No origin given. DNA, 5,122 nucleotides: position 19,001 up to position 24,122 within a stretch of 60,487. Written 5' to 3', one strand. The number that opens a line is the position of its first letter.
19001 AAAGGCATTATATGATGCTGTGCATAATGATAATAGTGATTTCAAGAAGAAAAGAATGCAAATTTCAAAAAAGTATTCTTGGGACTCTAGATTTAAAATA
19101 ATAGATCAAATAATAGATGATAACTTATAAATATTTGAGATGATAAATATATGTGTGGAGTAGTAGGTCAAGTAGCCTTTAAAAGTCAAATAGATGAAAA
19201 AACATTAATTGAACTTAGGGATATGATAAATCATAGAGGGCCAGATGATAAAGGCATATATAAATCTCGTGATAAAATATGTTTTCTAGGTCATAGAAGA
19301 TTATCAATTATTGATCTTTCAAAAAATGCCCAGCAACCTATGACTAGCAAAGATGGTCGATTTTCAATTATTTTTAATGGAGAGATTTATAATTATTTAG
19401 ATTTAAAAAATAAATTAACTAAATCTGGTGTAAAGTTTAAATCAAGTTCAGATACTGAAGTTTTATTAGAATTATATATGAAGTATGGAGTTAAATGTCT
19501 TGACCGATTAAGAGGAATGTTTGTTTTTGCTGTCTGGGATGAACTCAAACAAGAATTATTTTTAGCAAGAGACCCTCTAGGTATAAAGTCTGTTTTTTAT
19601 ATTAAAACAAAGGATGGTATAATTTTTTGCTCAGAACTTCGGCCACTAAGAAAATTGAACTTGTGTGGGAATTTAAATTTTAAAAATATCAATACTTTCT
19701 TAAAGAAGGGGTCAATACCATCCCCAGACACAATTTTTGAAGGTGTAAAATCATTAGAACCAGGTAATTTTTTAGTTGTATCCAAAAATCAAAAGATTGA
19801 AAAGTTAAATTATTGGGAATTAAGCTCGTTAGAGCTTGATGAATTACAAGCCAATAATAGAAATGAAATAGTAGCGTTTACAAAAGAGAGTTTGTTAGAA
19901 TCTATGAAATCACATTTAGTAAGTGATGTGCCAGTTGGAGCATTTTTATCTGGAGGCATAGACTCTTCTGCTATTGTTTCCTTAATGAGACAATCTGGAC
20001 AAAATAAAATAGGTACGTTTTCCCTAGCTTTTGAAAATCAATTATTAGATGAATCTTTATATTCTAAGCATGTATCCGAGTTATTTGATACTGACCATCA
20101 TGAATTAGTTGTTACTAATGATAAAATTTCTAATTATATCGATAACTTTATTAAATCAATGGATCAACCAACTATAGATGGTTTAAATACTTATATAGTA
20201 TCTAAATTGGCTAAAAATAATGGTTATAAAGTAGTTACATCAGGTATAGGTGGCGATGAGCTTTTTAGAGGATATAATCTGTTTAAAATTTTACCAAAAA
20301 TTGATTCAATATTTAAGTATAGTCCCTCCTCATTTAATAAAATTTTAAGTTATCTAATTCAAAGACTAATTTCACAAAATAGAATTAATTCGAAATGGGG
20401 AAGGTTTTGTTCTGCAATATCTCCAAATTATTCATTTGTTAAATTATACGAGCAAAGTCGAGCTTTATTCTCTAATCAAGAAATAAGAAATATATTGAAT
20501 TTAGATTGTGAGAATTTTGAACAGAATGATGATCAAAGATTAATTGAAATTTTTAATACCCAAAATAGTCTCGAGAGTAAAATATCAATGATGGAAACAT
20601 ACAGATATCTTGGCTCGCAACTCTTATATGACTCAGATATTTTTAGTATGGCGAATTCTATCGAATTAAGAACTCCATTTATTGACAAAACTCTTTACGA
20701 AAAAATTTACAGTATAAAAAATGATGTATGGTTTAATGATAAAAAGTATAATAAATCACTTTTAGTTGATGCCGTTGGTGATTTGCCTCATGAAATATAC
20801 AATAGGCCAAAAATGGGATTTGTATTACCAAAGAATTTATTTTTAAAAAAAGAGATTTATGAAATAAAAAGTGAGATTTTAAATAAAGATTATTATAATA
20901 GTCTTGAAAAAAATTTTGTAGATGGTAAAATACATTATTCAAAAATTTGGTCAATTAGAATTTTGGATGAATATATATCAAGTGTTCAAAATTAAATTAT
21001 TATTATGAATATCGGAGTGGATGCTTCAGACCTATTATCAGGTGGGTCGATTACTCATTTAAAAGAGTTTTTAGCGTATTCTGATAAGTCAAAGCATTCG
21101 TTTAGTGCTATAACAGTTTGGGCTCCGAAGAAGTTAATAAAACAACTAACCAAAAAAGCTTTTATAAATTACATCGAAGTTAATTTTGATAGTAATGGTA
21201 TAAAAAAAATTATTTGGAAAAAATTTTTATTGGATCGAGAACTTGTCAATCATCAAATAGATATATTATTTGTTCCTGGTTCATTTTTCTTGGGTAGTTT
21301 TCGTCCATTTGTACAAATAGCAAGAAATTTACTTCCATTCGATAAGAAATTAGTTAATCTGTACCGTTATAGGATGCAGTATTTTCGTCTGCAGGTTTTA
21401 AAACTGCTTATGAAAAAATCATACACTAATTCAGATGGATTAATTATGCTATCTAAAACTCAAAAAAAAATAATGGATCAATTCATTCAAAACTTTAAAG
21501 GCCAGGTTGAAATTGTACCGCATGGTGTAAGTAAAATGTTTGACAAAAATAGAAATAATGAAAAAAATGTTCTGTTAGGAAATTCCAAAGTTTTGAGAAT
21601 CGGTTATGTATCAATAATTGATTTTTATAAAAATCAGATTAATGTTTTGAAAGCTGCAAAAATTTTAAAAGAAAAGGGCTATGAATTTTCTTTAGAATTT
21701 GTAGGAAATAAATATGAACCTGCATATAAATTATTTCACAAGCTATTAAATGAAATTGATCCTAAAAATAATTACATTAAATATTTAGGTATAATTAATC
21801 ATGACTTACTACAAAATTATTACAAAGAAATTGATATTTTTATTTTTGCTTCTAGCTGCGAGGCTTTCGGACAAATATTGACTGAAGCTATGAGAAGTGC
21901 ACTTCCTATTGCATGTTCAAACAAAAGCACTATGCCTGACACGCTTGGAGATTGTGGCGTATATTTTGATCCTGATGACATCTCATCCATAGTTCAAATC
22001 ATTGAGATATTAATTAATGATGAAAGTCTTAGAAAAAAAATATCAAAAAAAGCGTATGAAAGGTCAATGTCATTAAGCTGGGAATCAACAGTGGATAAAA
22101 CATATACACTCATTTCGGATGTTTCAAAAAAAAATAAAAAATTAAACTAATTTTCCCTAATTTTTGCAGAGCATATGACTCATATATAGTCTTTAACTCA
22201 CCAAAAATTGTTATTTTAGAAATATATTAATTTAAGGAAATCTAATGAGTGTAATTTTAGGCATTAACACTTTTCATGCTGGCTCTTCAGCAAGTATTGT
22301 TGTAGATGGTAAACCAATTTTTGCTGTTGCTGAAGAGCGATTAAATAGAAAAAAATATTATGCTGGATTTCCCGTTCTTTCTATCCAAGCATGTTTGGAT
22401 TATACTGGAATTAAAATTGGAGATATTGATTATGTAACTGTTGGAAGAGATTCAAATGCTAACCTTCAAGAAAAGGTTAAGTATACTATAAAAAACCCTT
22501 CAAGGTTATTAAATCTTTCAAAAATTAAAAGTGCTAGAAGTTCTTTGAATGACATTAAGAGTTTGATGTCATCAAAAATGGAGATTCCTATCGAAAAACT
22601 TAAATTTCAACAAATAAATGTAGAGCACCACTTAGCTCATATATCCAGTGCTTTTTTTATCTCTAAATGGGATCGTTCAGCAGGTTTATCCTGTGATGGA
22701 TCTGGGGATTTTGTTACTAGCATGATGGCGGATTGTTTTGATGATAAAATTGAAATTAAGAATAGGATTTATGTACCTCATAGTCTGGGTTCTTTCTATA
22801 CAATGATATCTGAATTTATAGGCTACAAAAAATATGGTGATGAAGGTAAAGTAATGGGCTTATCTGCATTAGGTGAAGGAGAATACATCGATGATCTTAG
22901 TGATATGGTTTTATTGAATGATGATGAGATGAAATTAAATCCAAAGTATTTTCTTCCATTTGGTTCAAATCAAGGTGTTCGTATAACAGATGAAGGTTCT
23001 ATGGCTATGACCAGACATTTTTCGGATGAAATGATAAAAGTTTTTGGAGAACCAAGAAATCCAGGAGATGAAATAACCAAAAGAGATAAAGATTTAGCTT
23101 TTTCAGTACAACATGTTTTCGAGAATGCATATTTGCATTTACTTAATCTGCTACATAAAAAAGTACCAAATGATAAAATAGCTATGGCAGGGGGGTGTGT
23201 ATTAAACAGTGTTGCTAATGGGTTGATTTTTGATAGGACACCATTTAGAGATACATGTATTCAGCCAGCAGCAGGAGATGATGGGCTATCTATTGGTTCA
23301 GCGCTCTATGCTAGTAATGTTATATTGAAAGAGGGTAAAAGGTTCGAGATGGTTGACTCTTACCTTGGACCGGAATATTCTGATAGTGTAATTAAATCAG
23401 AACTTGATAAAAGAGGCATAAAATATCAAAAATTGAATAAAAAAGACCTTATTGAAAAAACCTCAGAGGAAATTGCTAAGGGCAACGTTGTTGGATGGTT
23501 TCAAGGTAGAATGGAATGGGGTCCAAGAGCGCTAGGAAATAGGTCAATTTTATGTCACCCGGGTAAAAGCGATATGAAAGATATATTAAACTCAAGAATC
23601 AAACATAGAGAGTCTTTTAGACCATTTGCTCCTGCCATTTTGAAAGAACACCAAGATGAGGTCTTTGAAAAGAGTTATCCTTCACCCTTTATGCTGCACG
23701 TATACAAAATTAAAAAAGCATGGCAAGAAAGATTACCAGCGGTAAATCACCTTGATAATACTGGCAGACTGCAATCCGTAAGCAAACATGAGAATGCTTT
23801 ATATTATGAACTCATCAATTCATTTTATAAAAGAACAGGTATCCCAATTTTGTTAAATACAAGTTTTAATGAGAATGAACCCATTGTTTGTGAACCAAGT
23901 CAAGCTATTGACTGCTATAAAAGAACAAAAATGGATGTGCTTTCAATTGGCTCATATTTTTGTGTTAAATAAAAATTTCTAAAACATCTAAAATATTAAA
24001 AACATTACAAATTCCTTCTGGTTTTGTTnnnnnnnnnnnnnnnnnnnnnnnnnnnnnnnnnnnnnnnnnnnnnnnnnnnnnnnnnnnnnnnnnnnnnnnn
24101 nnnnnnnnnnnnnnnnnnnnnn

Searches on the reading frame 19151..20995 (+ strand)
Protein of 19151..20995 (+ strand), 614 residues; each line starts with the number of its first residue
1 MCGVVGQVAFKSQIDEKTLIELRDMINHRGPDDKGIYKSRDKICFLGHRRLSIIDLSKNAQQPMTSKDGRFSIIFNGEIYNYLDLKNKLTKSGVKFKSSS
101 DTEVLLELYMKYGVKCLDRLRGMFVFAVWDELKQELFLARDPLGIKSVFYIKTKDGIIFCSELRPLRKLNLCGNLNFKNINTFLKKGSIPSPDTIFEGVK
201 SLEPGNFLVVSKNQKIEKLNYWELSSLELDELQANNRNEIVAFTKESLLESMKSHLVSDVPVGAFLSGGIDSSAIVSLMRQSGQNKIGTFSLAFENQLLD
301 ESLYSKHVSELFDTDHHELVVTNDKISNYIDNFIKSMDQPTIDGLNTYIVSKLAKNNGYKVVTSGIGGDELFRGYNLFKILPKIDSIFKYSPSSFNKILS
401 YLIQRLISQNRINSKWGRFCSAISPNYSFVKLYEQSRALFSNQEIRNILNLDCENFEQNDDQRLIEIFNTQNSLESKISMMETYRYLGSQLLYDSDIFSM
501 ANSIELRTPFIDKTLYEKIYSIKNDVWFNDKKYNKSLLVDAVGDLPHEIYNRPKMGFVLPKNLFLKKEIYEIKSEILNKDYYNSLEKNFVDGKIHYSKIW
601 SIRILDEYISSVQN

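Call 6: search_protein_families(library=pfam, proteins=[window:19151-20995:+], max_evalue=0.001)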
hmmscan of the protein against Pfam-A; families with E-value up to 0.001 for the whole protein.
window:19151-20995:+ (614 aa): 3 families
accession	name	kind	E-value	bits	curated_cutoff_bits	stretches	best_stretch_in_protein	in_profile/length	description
PF00733.27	Asn_synthase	-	3.6e-60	204.9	21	1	245-580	3-311/354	Asparagine synthase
PF13537.11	GATase_7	-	1.5e-42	144.9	25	1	48-167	1-122/123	Glutamine amidotransferase domain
PF13522.11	GATase_6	-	1.9e-41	141.5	27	1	31-162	1-130/130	Glutamine amidotransferase domain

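Call 29: search_protein_families(library=ncbifam, proteins=[window:19151-20995:+], max_evalue=0.00001)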
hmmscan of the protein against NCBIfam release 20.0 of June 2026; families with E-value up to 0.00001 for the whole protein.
window:19151-20995:+ (614 aa): 9 families
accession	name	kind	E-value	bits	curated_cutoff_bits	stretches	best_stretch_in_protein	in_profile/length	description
TIGR01536.1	asn_synth_AEB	equivalog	6.3e-126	421.4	267.1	1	2-557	1-517/517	asparagine synthase (glutamine-hydrolyzing)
TIGR03108.1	eps_aminotran_1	hypoth_equivalog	7.8e-112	375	816.9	1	1-569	1-573/628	XrtA/PEP-CTERM system amidotransferase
TIGR03104.1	trio_amidotrans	equivalog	6.8e-103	344.9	570.1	1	1-397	1-404/589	N-acetylglutaminylglutamine amidotransferase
NF006949.0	PRK09431.1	equivalog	8.9e-81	272.1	499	2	1-168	1-167/554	asparagine synthase B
NF033535.1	lass_lactam_cya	exception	6.4e-58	196.8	525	1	1-379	1-384/668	lasso peptide isopeptide bond-forming cyclase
NF001484.0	PRK00331.1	subfamily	1.9e-11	43.1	381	1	58-122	83-156/601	isomerizing glutamine--fructose-6-phosphate transaminase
NF033561.1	macrolact_Ik_Al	subfamily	4.6e-11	42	300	1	126-324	83-279/561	albusnodin/ikarugamycin family macrolactam cyclase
TIGR01134.1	purF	equivalog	5.1e-11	42.6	350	1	46-163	68-196/432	amidophosphoribosyltransferase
TIGR01135.1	glmS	equivalog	3.4e-09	35.8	418.05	1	59-140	83-174/607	glutamine--fructose-6-phosphate transaminase (isomerizing)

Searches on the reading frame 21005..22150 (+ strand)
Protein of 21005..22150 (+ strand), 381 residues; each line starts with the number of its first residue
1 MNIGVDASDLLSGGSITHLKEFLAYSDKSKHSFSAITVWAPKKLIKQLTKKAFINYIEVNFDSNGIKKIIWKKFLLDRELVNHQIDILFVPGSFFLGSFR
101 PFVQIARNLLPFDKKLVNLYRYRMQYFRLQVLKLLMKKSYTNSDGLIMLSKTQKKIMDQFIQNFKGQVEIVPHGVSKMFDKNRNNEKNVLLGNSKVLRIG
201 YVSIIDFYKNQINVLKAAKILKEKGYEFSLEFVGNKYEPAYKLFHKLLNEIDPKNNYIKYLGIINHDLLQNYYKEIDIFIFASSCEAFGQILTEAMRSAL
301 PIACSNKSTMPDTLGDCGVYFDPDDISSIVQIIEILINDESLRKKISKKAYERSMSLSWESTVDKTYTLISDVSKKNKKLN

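Call 6: search_protein_families(library=pfam, proteins=[window:21005-22150:+], max_evalue=0.001)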
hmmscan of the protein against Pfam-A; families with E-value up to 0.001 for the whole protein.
window:21005-22150:+ (381 aa): 3 families
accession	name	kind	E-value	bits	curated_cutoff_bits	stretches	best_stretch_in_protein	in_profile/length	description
PF00534.26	Glycos_transf_1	-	2.4e-23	83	26.4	1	184-353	3-172/172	Glycosyl transferases group 1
PF13692.12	Glyco_trans_1_4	-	1.5e-14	54.9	27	1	198-339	3-142/142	Glycosyl transferases group 1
PF13439.12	Glyco_transf_4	-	6.4e-05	23.5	28.5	1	13-175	2-166/170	Glycosyltransferase Family 4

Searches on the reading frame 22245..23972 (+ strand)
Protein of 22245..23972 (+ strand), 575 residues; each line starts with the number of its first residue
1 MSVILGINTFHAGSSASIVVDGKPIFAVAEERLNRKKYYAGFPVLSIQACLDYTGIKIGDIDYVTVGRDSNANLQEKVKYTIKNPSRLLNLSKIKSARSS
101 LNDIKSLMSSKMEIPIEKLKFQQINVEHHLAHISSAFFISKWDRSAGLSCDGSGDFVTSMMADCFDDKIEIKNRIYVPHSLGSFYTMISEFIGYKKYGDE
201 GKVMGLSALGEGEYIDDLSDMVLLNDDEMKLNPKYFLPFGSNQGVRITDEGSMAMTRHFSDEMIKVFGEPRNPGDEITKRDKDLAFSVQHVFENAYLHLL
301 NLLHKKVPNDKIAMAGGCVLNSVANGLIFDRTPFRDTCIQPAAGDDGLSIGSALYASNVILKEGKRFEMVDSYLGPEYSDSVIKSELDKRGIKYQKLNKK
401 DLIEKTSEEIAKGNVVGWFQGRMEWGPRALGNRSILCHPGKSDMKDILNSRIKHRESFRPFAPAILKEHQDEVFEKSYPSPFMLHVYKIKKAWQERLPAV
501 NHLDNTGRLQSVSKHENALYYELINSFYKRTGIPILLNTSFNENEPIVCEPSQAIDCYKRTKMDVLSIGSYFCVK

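Call 6: search_protein_families(library=pfam, proteins=[window:22245-23972:+], max_evalue=0.001)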
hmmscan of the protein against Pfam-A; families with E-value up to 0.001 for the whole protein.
window:22245-23972:+ (575 aa): 2 families
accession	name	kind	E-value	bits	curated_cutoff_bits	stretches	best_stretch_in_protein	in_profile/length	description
PF16861.10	Carbam_trans_C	-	5.7e-69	231.5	27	1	408-574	2-169/170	Carbamoyltransferase C-terminus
PF02543.21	Carbam_trans_N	-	1.8e-47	162.9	24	1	4-354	2-346/346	Carbamoyltransferase N-terminus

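Call 29: search_protein_families(library=ncbifam, proteins=[window:22245-23972:+], max_evalue=0.00001)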
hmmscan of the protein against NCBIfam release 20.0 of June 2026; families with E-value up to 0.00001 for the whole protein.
window:22245-23972:+ (575 aa): 1 family
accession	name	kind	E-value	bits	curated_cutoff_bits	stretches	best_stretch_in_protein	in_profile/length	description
NF041651.1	nodul_NodU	equivalog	8.5e-46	156.9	1000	1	304-544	296-525/556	nodulation protein NodU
